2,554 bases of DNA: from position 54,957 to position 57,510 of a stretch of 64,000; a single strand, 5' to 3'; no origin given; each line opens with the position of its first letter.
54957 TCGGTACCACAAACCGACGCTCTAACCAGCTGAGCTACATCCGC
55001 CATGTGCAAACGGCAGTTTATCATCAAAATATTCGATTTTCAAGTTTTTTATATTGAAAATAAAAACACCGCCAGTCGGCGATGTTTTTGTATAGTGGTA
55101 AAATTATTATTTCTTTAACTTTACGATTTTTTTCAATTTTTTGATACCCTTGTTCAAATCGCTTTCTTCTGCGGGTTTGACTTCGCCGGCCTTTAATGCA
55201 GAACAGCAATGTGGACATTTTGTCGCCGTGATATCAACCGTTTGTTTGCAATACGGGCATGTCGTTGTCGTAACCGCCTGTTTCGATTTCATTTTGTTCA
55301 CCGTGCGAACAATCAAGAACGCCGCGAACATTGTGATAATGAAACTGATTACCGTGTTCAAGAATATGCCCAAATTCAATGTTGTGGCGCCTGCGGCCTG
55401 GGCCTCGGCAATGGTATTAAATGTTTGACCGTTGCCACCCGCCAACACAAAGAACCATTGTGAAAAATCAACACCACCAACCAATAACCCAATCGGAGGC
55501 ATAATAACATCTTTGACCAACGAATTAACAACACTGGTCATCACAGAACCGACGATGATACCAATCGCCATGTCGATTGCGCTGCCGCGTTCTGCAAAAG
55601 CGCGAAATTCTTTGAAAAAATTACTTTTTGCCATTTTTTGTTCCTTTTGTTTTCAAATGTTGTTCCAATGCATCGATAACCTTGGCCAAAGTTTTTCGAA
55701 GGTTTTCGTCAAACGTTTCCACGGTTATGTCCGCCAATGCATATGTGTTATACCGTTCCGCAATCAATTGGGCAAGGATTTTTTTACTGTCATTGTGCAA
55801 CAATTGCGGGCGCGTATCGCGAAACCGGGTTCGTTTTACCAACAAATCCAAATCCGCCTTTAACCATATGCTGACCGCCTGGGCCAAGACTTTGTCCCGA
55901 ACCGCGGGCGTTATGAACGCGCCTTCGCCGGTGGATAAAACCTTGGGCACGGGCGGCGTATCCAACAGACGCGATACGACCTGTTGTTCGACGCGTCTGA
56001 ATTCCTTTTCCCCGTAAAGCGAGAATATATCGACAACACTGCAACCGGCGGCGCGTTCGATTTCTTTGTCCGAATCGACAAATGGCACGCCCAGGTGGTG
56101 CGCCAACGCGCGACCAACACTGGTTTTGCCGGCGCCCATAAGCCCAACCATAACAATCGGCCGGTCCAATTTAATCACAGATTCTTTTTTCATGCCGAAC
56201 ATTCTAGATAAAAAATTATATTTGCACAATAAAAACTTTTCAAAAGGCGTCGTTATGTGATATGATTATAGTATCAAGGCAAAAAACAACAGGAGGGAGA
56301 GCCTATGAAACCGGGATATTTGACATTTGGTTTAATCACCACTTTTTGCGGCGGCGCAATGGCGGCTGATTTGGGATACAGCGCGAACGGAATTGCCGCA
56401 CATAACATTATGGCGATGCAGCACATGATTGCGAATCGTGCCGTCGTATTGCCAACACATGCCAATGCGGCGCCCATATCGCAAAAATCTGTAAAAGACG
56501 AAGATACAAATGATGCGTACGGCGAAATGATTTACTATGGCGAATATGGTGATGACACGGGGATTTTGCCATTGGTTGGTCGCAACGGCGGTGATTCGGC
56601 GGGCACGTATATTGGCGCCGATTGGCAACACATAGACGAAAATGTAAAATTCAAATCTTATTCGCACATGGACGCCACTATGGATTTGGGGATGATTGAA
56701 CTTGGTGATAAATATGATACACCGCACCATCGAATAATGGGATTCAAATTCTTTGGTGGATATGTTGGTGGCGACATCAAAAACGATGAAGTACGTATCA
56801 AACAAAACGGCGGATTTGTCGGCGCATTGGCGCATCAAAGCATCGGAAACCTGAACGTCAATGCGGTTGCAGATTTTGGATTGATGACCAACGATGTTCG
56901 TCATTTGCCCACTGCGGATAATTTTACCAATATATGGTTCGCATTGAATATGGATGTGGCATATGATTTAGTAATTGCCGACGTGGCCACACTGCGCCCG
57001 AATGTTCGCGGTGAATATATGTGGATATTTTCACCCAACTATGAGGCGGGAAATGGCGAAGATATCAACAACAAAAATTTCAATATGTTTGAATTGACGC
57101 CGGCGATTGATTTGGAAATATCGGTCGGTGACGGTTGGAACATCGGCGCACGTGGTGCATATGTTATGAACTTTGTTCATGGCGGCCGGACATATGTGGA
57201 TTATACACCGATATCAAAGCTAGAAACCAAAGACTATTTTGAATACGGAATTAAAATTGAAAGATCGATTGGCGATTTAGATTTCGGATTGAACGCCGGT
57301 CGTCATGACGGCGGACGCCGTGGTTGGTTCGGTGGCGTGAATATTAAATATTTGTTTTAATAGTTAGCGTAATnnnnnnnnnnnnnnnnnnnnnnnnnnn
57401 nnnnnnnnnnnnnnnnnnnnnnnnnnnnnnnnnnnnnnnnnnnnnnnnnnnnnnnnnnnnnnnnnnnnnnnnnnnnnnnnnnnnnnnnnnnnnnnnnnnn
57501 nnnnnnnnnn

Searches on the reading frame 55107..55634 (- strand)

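Call 84: search_protein_families(library=pfam, proteins=[window:55107-55634:-], max_evalue=0.01)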
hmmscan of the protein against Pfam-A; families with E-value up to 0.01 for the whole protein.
window:55107-55634:- (175 aa): 2 families
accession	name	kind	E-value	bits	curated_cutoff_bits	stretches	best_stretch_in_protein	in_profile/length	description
PF01741.23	MscL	-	1.2e-32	113.3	27.4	1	6-123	1-106/123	Large-conductance mechanosensitive channel, MscL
PF13248.11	Zn_ribbon_3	-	0.00018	21.3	27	1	123-143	2-22/26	zinc-ribbon domain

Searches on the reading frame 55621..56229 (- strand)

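Call 84: search_protein_families(library=pfam, proteins=[window:55621-56229:-], max_evalue=0.01)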
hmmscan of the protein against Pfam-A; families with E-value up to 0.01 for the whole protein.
window:55621-56229:- (202 aa): 7 families
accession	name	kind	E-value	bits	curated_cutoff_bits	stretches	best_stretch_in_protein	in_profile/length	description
PF01202.28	SKI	-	4.9e-39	134.4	22.1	1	31-188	1-158/159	Shikimate kinase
PF13238.12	AAA_18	-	1.1e-06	29.6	29.4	1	25-144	1-118/128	AAA domain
PF13671.12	AAA_33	-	7e-06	26.8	27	1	25-64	2-40/143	AAA domain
PF13189.12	Cytidylate_kin2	-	2.6e-05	24.9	28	1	29-61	6-37/176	Cytidylate kinase-like family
PF00004.35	AAA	-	0.0028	18.5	21.2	1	26-53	2-29/131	ATPase family associated with various cellular activities (AAA)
PF13521.12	AAA_28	-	0.0064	17.2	27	0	25-51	2-28/164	AAA domain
PF02367.23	TsaE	-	0.0067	16.8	26.6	0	18-48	17-47/128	Threonylcarbamoyl adenosine biosynthesis protein TsaE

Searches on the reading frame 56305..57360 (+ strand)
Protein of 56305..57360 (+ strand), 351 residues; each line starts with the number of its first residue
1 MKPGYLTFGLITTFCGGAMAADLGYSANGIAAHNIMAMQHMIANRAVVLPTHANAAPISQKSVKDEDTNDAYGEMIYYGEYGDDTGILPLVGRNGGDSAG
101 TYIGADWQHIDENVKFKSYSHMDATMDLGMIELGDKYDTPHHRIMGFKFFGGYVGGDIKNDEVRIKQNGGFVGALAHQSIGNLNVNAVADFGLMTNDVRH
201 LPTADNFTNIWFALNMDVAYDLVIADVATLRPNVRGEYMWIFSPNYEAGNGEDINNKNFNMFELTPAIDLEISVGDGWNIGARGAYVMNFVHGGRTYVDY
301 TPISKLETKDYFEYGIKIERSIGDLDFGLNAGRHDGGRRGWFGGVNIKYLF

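Call 48: search_protein_families(library=pfam, proteins=[window:56305-57360:+], max_evalue=0.0001)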
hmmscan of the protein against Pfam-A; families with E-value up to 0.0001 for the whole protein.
window:56305-57360:+ (351 aa): 1 family
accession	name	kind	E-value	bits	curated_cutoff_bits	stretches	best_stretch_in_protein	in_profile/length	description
PF03797.25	Autotransporter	-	1.9e-06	28.2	26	1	126-332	23-243/255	Autotransporter beta-domain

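Call 86: search_protein_families(library=ncbifam, proteins=[window:56305-57360:+], max_evalue=1)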
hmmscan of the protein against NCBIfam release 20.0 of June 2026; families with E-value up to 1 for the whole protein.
window:56305-57360:+ (351 aa): 0 families
